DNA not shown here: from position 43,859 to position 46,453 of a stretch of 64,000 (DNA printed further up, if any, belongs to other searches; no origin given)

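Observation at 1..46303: Glycan supercluster of about 46 kb on one strand, running from lptD to the left window edge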

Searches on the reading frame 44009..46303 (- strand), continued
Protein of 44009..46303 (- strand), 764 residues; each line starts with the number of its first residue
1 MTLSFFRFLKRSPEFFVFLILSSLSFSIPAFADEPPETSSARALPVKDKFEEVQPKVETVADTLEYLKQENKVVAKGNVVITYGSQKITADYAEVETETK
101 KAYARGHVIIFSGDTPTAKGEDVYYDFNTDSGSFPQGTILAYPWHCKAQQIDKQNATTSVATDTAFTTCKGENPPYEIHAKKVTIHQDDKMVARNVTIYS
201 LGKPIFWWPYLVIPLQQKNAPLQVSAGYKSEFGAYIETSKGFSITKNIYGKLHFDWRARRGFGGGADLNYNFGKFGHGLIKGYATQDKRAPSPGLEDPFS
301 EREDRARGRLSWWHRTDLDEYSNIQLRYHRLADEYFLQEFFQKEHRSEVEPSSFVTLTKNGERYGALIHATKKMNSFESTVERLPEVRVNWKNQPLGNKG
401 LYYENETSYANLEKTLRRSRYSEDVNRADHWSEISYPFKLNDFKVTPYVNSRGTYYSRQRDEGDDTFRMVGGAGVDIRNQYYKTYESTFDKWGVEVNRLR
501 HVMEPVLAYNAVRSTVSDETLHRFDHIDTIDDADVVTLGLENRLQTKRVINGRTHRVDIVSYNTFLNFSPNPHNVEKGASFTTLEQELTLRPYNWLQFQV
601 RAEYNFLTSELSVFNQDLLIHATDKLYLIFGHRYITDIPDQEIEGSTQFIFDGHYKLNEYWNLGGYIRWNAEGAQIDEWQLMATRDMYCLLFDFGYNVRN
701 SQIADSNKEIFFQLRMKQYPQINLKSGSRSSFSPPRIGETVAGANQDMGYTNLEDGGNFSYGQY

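Call 44: find_encoding_contigs(protein=P0185, flank=10000, max_places=1)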
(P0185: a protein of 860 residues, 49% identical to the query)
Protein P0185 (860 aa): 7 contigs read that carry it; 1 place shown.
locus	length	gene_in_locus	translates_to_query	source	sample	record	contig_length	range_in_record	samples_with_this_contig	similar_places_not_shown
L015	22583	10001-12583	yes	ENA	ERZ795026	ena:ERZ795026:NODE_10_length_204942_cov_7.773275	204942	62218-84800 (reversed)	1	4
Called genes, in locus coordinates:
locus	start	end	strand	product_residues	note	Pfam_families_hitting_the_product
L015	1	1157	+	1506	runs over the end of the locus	PF00310:GATase_2, PF04898:Glu_syn_central, PF01645:Glu_synthase, PF01493:GXGXG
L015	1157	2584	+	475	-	PF14691:Fer4_20, PF00890:FAD_binding_2 (weak), PF01266:DAO (weak), PF01494:FAD_binding_3 (weak), PF03486:HI0933_like (weak), PF07992:Pyr_redox_2, PF12831:FAD_oxidored (weak), PF13450:NAD_binding_8, +3 more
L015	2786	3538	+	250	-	PF00089:Trypsin, PF13365:Trypsin_2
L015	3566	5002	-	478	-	PF00309:Sigma54_AID, PF04963:Sigma54_CBD, PF04552:Sigma54_DBD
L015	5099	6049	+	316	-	PF17848:Zn_ribbon_ACC (weak), PF01039:Carboxyl_trans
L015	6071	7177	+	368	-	PF03215:Rad17 (weak), PF00005:ABC_tran, PF17912:OB_MalK, PF08402:TOBE_2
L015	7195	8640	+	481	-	PF01590:GAF, PF13185:GAF_2, PF13492:GAF_3, PF00990:GGDEF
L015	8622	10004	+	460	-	PF00990:GGDEF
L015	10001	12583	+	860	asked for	PF04453:LptD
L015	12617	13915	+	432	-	PF02558:ApbA (faint), PF03721:UDPG_MGDP_dh_N, PF00984:UDPG_MGDP_dh, PF03720:UDPG_MGDP_dh_C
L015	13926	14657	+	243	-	PF00483:NTP_transferase, PF12804:NTP_transf_3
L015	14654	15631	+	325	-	PF01073:3Beta_HSD, PF01370:Epimerase, PF02719:Polysacc_synt_2, PF04321:RmlD_sub_bind, PF07993:NAD_binding_4, PF13460:NAD_binding_10, PF16363:GDP_Man_Dehyd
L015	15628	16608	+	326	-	PF01370:Epimerase, PF02719:Polysacc_synt_2, PF04321:RmlD_sub_bind, PF01073:3Beta_HSD, PF16363:GDP_Man_Dehyd, PF07993:NAD_binding_4 (weak)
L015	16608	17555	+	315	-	PF01073:3Beta_HSD (weak), PF01370:Epimerase, PF02719:Polysacc_synt_2 (faint), PF04321:RmlD_sub_bind (weak), PF16363:GDP_Man_Dehyd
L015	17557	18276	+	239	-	PF13641:Glyco_tranf_2_3, PF00535:Glycos_transf_2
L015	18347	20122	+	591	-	PF13231:PMT_2 (faint), PF02366:PMT (weak)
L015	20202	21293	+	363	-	PF01855:POR_N, PF17147:PFOR_II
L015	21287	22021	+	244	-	PF02775:TPP_enzyme_C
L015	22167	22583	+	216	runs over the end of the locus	PF01558:POR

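Call 45: find_encoding_contigs(protein=P0135, flank=10000, max_places=1)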
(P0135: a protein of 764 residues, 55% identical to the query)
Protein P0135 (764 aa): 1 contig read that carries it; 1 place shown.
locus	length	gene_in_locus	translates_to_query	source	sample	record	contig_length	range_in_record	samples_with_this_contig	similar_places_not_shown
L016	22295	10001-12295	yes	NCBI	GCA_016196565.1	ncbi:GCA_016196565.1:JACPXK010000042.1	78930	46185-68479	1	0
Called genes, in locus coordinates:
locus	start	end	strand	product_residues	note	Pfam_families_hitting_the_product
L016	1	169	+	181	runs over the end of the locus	PF01467:CTP_transf_like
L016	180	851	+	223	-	PF02581:TMP-TENI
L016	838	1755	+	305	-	PF00294:PfkB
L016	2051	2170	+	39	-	PF04945:YHS, PF24273:TRASH_HVO_1752_C (weak)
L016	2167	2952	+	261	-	PF01887:SAM_HAT_N, PF20257:SAM_HAT_C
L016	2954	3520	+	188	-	PF00293:NUDIX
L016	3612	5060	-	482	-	PF00309:Sigma54_AID, PF04963:Sigma54_CBD, PF04552:Sigma54_DBD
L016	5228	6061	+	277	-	PF17848:Zn_ribbon_ACC, PF01039:Carboxyl_trans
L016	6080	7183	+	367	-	PF03215:Rad17 (weak), PF00005:ABC_tran, PF02463:SMC_N (weak), PF17912:OB_MalK, PF08402:TOBE_2 (weak)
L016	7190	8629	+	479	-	PF01590:GAF, PF13185:GAF_2, PF13492:GAF_3 (weak), PF00990:GGDEF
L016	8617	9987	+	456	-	PF00990:GGDEF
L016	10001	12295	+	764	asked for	PF04453:LptD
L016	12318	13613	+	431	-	PF02558:ApbA (weak), PF03721:UDPG_MGDP_dh_N, PF03807:F420_oxidored (faint), PF00984:UDPG_MGDP_dh, PF03720:UDPG_MGDP_dh_C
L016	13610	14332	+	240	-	PF00483:NTP_transferase, PF12804:NTP_transf_3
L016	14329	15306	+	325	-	PF01073:3Beta_HSD, PF01370:Epimerase, PF02719:Polysacc_synt_2, PF04321:RmlD_sub_bind, PF07993:NAD_binding_4, PF13460:NAD_binding_10, PF16363:GDP_Man_Dehyd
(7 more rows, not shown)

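Call 46: find_encoding_contigs(protein=P0238, flank=10000, max_places=1)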
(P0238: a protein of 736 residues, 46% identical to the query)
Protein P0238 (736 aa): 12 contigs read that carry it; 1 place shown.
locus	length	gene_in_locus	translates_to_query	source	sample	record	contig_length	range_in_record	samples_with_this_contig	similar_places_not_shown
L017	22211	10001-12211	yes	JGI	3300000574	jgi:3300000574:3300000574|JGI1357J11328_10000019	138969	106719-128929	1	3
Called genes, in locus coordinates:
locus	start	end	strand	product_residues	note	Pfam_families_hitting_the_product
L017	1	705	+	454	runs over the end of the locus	PF00072:Response_reg, PF00158:Sigma54_activat, PF14532:Sigma54_activ_2, PF00004:AAA (weak), PF07728:AAA_5 (weak), PF25601:AAA_lid_14, PF02954:HTH_8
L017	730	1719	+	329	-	PF10114:PocR, PF01590:GAF, PF13185:GAF_2, PF13492:GAF_3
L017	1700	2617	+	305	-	PF07589:PEP_exosort_dom (weak)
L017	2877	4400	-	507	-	PF00309:Sigma54_AID, PF04963:Sigma54_CBD, PF04552:Sigma54_DBD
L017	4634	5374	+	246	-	PF01039:Carboxyl_trans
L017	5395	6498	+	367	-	PF00005:ABC_tran, PF03459:TOBE (faint), PF17912:OB_MalK, PF08402:TOBE_2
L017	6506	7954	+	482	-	PF01590:GAF, PF13185:GAF_2, PF13492:GAF_3 (weak), PF00990:GGDEF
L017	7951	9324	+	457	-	PF00990:GGDEF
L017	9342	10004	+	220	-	PF00923:TAL_FSA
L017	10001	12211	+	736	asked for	PF03968:LptD_N (weak), PF04453:LptD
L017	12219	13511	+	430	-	PF03721:UDPG_MGDP_dh_N, PF03807:F420_oxidored (faint), PF00984:UDPG_MGDP_dh, PF03720:UDPG_MGDP_dh_C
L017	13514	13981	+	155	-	PF00908:dTDP_sugar_isom, PF05523:FdtA, PF14667:Polysacc_synt_C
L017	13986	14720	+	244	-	PF00483:NTP_transferase, PF12804:NTP_transf_3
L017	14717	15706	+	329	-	PF01073:3Beta_HSD, PF01370:Epimerase, PF02719:Polysacc_synt_2, PF04321:RmlD_sub_bind, PF07993:NAD_binding_4, PF13460:NAD_binding_10, PF16363:GDP_Man_Dehyd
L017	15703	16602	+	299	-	PF01073:3Beta_HSD, PF01370:Epimerase, PF04321:RmlD_sub_bind, PF07993:NAD_binding_4 (faint), PF16363:GDP_Man_Dehyd, PF02719:Polysacc_synt_2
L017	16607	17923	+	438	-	PF03721:UDPG_MGDP_dh_N, PF00984:UDPG_MGDP_dh, PF03720:UDPG_MGDP_dh_C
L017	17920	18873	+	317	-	PF01073:3Beta_HSD (weak), PF01370:Epimerase, PF07993:NAD_binding_4 (faint), PF16363:GDP_Man_Dehyd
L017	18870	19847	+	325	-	PF01370:Epimerase, PF04321:RmlD_sub_bind, PF05368:NmrA (weak), PF16363:GDP_Man_Dehyd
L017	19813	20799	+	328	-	PF01370:Epimerase, PF04321:RmlD_sub_bind, PF16363:GDP_Man_Dehyd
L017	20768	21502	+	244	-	PF00535:Glycos_transf_2, PF10111:Glyco_tranf_2_2 (weak)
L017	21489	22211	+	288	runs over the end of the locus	PF00535:Glycos_transf_2, PF13641:Glyco_tranf_2_3 (weak)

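Call 53: search_solved_structures(query=window:44009-46303:-, max_evalue=1)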
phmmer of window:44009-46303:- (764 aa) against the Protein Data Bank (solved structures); distinct sequences matched with E-value up to 1: 0.
